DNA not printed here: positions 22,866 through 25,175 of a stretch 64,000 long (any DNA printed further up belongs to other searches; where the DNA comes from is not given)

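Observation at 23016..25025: GPP34/GOLPH3-like domain fused in frame to a cytochrome P450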

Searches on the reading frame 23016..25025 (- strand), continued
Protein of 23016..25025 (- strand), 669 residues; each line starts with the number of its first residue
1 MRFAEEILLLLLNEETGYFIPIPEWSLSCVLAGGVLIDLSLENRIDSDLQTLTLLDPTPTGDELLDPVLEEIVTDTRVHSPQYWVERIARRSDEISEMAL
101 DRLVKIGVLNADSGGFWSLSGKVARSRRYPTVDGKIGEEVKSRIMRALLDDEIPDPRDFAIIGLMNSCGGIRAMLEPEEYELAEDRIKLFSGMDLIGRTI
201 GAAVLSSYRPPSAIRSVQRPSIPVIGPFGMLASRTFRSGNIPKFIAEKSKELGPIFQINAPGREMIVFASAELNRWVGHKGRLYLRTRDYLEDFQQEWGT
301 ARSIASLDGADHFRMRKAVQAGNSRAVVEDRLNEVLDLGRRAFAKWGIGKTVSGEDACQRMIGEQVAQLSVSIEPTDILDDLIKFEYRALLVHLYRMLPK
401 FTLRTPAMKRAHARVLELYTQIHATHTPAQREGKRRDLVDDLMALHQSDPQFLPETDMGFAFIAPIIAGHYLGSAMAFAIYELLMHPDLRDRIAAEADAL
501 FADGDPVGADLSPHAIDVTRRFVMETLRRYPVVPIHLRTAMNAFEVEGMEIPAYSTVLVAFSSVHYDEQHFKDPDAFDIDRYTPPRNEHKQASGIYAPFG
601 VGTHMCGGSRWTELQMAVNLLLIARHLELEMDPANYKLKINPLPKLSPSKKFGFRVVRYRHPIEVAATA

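Call 57: find_related_loci(query=A4, collection=metagenome_contigs, flank=10000)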
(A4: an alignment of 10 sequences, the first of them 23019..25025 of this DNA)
Query A4 (669 aa) in metagenome_contigs; peptide patterns used: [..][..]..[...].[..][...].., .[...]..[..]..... (x = any residue, [..] = any of these).
583 stretches matched a pattern; 223 encode a relative of the query (tblastn E <= 1e-3); the best 80 are kept; 80 distinct loci.
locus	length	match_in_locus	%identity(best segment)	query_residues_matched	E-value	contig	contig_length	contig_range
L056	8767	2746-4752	99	1-669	0e+0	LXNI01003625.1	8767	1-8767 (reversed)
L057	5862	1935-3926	85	1-664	0e+0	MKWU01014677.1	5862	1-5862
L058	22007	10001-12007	69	1-669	0e+0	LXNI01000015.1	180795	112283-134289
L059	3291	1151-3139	70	1-664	0e+0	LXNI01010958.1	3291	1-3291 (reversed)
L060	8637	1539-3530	69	1-663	0e+0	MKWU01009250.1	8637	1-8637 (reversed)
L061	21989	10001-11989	68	1-663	0e+0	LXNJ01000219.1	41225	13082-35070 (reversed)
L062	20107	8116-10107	69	1-665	0e+0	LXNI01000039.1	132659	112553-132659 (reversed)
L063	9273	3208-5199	69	1-665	0e+0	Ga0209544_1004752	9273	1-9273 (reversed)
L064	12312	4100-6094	67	1-664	0e+0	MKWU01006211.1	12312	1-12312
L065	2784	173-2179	65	1-667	0e+0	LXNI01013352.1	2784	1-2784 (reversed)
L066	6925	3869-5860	64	1-663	0e+0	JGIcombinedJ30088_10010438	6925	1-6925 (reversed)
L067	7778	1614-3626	62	1-668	0e+0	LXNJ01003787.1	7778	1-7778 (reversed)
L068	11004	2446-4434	62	1-663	0e+0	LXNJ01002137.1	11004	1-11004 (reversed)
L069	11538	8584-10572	62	1-663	0e+0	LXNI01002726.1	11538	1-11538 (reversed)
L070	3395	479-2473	47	1-663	0e+0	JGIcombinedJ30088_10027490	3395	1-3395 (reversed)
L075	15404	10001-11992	46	1-662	0e+0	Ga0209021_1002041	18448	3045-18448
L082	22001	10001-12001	40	1-666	9e-171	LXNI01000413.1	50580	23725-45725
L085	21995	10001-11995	46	1-663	0e+0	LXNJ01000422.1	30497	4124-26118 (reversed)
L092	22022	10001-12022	38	1-660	6e-132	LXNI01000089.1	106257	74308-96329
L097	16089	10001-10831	64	1-276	2e-107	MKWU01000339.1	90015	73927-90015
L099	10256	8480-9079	53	1-204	9e-57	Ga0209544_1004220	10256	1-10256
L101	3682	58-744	47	1-233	4e-56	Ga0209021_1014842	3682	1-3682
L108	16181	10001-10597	51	1-204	2e-52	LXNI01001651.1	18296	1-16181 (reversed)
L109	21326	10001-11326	47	1-224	9e-53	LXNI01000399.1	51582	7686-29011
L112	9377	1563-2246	46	1-233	3e-52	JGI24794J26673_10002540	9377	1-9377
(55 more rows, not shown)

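Call 65: search_protein_families(library=pfam, proteins=[P0245, P0296, P0332, P0303, P0253, P0314, P0305, P0310, P0339, P0334], max_evalue=0.001)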
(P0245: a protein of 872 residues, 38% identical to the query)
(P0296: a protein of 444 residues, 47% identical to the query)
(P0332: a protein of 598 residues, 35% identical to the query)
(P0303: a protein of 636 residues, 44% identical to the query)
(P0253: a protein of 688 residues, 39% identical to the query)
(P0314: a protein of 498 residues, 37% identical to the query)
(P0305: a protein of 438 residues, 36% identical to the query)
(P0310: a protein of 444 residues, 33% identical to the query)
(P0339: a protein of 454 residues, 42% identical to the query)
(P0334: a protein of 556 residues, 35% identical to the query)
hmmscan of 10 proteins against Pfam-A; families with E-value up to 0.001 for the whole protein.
P0245 (872 aa): 2 families
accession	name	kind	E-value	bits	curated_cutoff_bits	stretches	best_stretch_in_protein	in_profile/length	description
PF05719.16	GPP34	-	7.8e-67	225.7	29.1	2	8-208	3-199/201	Golgi phosphoprotein 3 (GPP34)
PF00067.27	p450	-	5.4e-46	157.7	22.8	1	440-863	5-460/462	Cytochrome P450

P0296 (444 aa): 5 families
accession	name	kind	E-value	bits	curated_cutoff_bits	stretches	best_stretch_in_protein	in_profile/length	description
PF05719.16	GPP34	-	1.5e-82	276.9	29.1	2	234-430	3-200/201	Golgi phosphoprotein 3 (GPP34)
PF13338.12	AbiEi_4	-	6.1e-05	23.5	25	0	322-339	23-40/49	Transcriptional regulator, AbiEi antitoxin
PF19126.5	DUF5810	-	0.00028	21.4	26.9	0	54-106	6-58/66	Family of unknown function (DUF5810)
PF01371.25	Trp_repressor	-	0.00047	20.6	27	0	394-436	22-64/88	Trp repressor protein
PF18286.6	T3SS_ExsE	-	0.00076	19.8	27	0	31-61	12-42/46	Type III secretion system ExsE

P0332 (598 aa): 1 family
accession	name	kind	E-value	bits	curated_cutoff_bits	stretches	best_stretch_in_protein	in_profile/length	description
PF00067.27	p450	-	2.6e-51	175.3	22.8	1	206-593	45-461/462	Cytochrome P450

P0303 (636 aa): 1 family
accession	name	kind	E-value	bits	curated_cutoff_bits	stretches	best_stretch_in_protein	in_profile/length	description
PF00067.27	p450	-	3.7e-37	128.6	22.8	1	4-365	21-408/462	Cytochrome P450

P0253 (688 aa): 2 families
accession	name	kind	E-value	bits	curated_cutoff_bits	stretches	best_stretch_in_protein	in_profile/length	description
PF00067.27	p450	-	1.1e-58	199.6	22.8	1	254-667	2-444/462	Cytochrome P450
PF05719.16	GPP34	-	1.5e-24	87.6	29.1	1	5-185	2-176/201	Golgi phosphoprotein 3 (GPP34)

P0314 (498 aa): 1 family
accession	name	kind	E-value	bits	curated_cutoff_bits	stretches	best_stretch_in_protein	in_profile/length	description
PF00067.27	p450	-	2.8e-41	142.2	22.8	1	60-465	9-438/462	Cytochrome P450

P0305 (438 aa): 1 family
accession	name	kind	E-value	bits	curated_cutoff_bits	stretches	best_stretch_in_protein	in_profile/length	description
PF00067.27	p450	-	7.7e-51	173.7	22.8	1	13-416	5-444/462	Cytochrome P450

P0310 (444 aa): 1 family
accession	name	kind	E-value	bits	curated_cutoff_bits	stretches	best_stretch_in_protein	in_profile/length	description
PF00067.27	p450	-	5.4e-60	203.9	22.8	1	10-422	1-442/462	Cytochrome P450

P0339 (454 aa): 1 family
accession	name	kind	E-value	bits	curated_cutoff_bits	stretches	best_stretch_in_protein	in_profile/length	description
PF05719.16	GPP34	-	3.7e-30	105.9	29.1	1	33-235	1-200/201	Golgi phosphoprotein 3 (GPP34)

P0334 (556 aa): 1 family
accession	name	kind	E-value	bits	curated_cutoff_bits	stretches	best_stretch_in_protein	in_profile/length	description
PF05719.16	GPP34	-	1.4e-32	113.9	29.1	1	29-225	2-199/201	Golgi phosphoprotein 3 (GPP34)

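Call 69: search_protein_families(library=ncbifam, proteins=[L025:5032-6414:+, L003:19026-20051:+, L011:6317-7048:-, L054:8839-9723:+, L054:20331-21689:+, L054:13635-14696:+], max_evalue=0.001)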
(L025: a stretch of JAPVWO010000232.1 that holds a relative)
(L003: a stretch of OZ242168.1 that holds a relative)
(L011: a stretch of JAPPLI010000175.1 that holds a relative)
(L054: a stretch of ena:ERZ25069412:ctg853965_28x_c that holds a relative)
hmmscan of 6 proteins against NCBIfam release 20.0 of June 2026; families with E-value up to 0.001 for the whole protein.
L025:5032-6414:+ (460 aa): 8 families
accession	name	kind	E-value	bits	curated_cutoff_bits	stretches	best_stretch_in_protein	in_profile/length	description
NF008841.0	PRK11883.1-1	equivalog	4.1e-14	52.4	517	2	8-107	3-94/453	protoporphyrinogen oxidase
TIGR00562.1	proto_IX_ox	equivalog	5.4e-11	41.7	97.85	1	9-54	3-48/470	protoporphyrinogen oxidase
NF008845.0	PRK11883.1-5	equivalog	6.8e-10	37.8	560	1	8-52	4-52/468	protoporphyrinogen oxidase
NF005560.0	PRK07233.1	equivalog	3.9e-08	32.5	252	1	10-54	2-44/435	hypothetical protein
TIGR03467.1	HpnE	equivalog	1.1e-05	25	283.05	1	11-54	1-42/430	hydroxysqualene dehydroxylase HpnE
NF041087.1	bile_acid_BaiCD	equivalog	2.1e-05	22.9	825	1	2-53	374-423/642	bile acid Fe-S flavoenzyme BaiCD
NF009410.0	PRK12771.1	subfamily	0.0003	19.5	516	1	9-47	139-175/566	NAD(P)-binding protein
NF005549.0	PRK07208.1-5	equivalog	0.00058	18.4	587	1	7-52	3-50/534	hypothetical protein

L003:19026-20051:+ (341 aa): 25 families
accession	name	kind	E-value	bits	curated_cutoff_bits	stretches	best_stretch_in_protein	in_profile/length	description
NF045667.1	MTase_DVU1556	equivalog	1.5e-11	44.1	155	1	89-254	14-167/213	DVU_1556 family methyltransferase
NF041675.1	sarc_dimgly_tmase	equivalog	2.4e-11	44.1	550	1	86-256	55-219/278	sarcosine/dimethylglycine N-methyltransferase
NF040703.1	cyclopro_CfaB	exception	2.6e-09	36.4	650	1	49-172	108-233/393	C17 cyclopropane fatty acid synthase CfaB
NF045823.1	PthPhpthDimycoMt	equivalog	2.1e-08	33.7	300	1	87-205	57-171/256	phthiotriol/phenolphthiotriol dimycocerosates methyltransferase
NF043040.1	corrin_prot_MT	hypoth_equivalog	3e-08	33.4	180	1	85-171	30-116/216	corrinoid protein-associated methyltransferase CpaM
NF045825.1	FAmtase_mtf2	equivalog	8.7e-08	31.7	400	1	98-199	59-157/248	fatty-acid O-methyltransferase Mtf2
NF053839.1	CPFASynBruc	equivalog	9.1e-08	31.5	600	1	47-169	121-243/410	cyclopropane fatty acid synthase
NF041537.1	ArsM_AhpD_UU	exception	1e-07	31.1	510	1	96-215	75-195/345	arsenite methyltransferase/AhpD domain selenoprotein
NF041536.1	ArsM_DUF2284_UU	exception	1.8e-07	29.9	575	1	96-228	75-206/459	arsenite methyltransferase/DUF2284 domain selenoprotein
NF008823.0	PRK11873.1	subfamily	5.8e-07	29.3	263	1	95-209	75-190/272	arsenite methyltransferase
NF008686.0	PRK11705.1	equivalog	8.2e-07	28.4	400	1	52-146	120-216/383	cyclopropane fatty acyl phospholipid synthase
NF047649.1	MTase_UXPK_star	exception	2.3e-06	26.8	460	1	95-203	75-184/283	methyltransferase/UXPK-star double selenoprotein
TIGR01983.1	UbiG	equivalog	2.4e-06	27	102.95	1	98-196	50-147/228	bifunctional 2-polyprenyl-6-hydroxyphenol methylase/3-demethylubiquinol 3-O-methyltransferase UbiG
NF040539.1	AST_met_ArsM_2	exception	1.2e-05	25.3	240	1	101-201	60-164/262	putative arsinothricin biosynthesis methyltransferase ArsM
TIGR01934.1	MenG_MenH_UbiE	subfamily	2e-05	24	158.35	1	90-202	32-143/223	ubiquinone/menaquinone biosynthesis methyltransferase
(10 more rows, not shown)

L011:6317-7048:- (243 aa): 1 family
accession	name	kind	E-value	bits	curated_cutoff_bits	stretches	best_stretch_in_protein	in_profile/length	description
NF041238.1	AhpD_rel_CFYUT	equivalog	1.6e-84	284.2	175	1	9-243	1-238/357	alkylhydroperoxidase-related (seleno)protein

L054:8839-9723:+ (294 aa): 10 families
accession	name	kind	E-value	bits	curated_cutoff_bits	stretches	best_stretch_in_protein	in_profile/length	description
NF041851.1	cyc_nuc_deg_phdiest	equivalog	1.3e-19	70.6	400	1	33-292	2-252/253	cyclic nucleotide-degrading phosphodiesterase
NF041257.1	GntH_guanitoxin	equivalog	5.6e-17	61.7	333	1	31-293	12-298/374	guanitoxin biosynthesis MBL fold metallo-hydrolase GntH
TIGR02651.1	RNase_Z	equivalog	1.1e-16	60.8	292.95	1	34-200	2-159/302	ribonuclease Z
NF000801.0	PRK00055.1-3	equivalog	1.3e-14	54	252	1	32-197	2-161/307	ribonuclease Z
NF000805.0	PRK00055.2-3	equivalog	2.1e-12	47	416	2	43-104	16-76/307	ribonuclease Z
NF000806.0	PRK00055.2-4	equivalog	1.7e-10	40.6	363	1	33-293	3-276/280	ribonuclease Z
NF000800.0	PRK00055.1-1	equivalog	2.8e-07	29.9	398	1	40-105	10-78/305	ribonuclease Z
TIGR02649.1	true_RNase_BN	exception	1.4e-05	24.3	563.7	1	43-107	12-79/304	ribonuclease BN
TIGR03307.1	PhnP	equivalog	5.5e-05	22.6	272.25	0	53-270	41-232/249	phosphonate metabolism protein PhnP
NF000804.0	PRK00055.2-1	equivalog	0.00064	18.9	402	1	33-104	5-76/306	ribonuclease Z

L054:20331-21689:+ (452 aa): 8 families
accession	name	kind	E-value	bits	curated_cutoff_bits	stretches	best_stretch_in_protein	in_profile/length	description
NF008841.0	PRK11883.1-1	equivalog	6.7e-12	45.1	517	1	2-49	3-51/453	protoporphyrinogen oxidase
TIGR00562.1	proto_IX_ox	equivalog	5.2e-09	35.2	97.85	1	3-48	3-48/470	protoporphyrinogen oxidase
NF005560.0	PRK07233.1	equivalog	1.9e-07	30.3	252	1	4-48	2-44/435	hypothetical protein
NF008845.0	PRK11883.1-5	equivalog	1e-06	27.4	560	1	3-46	5-52/468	protoporphyrinogen oxidase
TIGR03467.1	HpnE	equivalog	2.1e-05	24.1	283.05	1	5-48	1-42/430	hydroxysqualene dehydroxylase HpnE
NF005547.0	PRK07208.1-3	equivalog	9.8e-05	21.3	380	1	3-46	5-46/465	hypothetical protein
NF009410.0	PRK12771.1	subfamily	0.00065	18.4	516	1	3-41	139-175/566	NAD(P)-binding protein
NF008843.0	PRK11883.1-3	equivalog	0.00096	18.3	406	0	4-50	3-48/424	protoporphyrinogen oxidase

L054:13635-14696:+ (353 aa): 28 families (the best 25 are shown)
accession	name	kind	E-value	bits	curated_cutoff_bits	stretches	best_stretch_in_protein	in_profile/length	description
NF041675.1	sarc_dimgly_tmase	equivalog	5.5e-17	62.6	550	1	95-266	54-218/278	sarcosine/dimethylglycine N-methyltransferase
NF040703.1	cyclopro_CfaB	exception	4.6e-15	55.3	650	1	55-173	104-222/393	C17 cyclopropane fatty acid synthase CfaB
NF045667.1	MTase_DVU1556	equivalog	3.9e-14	52.6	155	1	98-265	13-167/213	DVU_1556 family methyltransferase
NF008686.0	PRK11705.1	equivalog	1.4e-12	47.4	400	1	60-152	118-212/383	cyclopropane fatty acyl phospholipid synthase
NF043040.1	corrin_prot_MT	hypoth_equivalog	9.5e-11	41.5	180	1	96-209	31-145/216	corrinoid protein-associated methyltransferase CpaM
NF040660.1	mycolic_MTase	equivalog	4.3e-10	39.6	390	1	54-158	4-111/283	cyclopropane mycolic acid synthase family methyltransferase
NF053839.1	CPFASynBruc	equivalog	4.4e-10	39.1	600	1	57-166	121-233/410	cyclopropane fatty acid synthase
NF040539.1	AST_met_ArsM_2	exception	6.4e-09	36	240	1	55-267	15-214/262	putative arsinothricin biosynthesis methyltransferase ArsM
NF001242.0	PRK00216.1-3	equivalog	6.7e-09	35.5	351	1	97-211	58-175/258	bifunctional demethylmenaquinone methyltransferase/2-methoxy-6-polyprenyl-1,4-benzoquinol methylase UbiE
NF001244.0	PRK00216.1-5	equivalog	3.7e-08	32.9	216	1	98-214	39-156/236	bifunctional demethylmenaquinone methyltransferase/2-methoxy-6-polyprenyl-1,4-benzoquinol methylase UbiE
TIGR01934.1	MenG_MenH_UbiE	subfamily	5.3e-08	32.4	158.35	1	98-210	30-140/223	ubiquinone/menaquinone biosynthesis methyltransferase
TIGR01983.1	UbiG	equivalog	9.3e-08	31.6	102.95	1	104-208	46-148/228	bifunctional 2-polyprenyl-6-hydroxyphenol methylase/3-demethylubiquinol 3-O-methyltransferase UbiG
NF008823.0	PRK11873.1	subfamily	1.1e-07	31.6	263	1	104-262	74-227/272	arsenite methyltransferase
NF001240.0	PRK00216.1-1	equivalog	8.6e-07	28.3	378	1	96-207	52-164/251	bifunctional demethylmenaquinone methyltransferase/2-methoxy-6-polyprenyl-1,4-benzoquinol methylase UbiE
NF041943.1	GPPMT_Stmyces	equivalog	1.3e-06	28.5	400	1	99-215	68-183/272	geranyl diphosphate 2-C-methyltransferase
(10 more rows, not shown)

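Call 70: search_solved_structures(query=L025:5032-6414:+, max_evalue=0.01)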
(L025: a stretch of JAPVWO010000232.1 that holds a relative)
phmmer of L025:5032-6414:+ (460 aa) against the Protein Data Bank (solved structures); distinct sequences matched with E-value up to 0.01: 11.
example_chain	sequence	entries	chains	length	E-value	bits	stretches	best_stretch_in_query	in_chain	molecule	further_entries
6f7l_A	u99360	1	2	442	1e-33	119.8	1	9-440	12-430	Amine oxidase LkcE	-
6f7v_A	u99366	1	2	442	1.5e-33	119.3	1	9-440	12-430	LkcE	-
6f32_A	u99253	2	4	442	1.5e-33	119.2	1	9-440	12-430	Amine oxidase LkcE | LkcE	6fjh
4iv9_A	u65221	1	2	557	0.00026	22.8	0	3-54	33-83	Tryptophan 2-monooxygenase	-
8t8a_A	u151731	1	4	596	0.00029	22.7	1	5-55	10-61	Amine oxidoreductase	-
8jt7_A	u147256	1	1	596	0.00029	22.7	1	5-55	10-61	Amine oxidoreductase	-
7rt0_A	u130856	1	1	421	0.00038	22.3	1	10-115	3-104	4-methylaminobutanoate oxidase (methylamine-forming)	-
8een_B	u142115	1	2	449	0.0015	20.3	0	212-257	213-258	Amine oxidase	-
8eej_B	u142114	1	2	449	0.0016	20.3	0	212-257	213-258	Amine oxidase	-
8eef_A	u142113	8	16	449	0.0016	20.2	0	212-257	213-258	Amine oxidase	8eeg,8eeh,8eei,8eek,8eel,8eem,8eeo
7c4k_A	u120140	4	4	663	0.0069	18.2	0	7-49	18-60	Ancestral L-amino acid oxidase | L-amino acid oxidase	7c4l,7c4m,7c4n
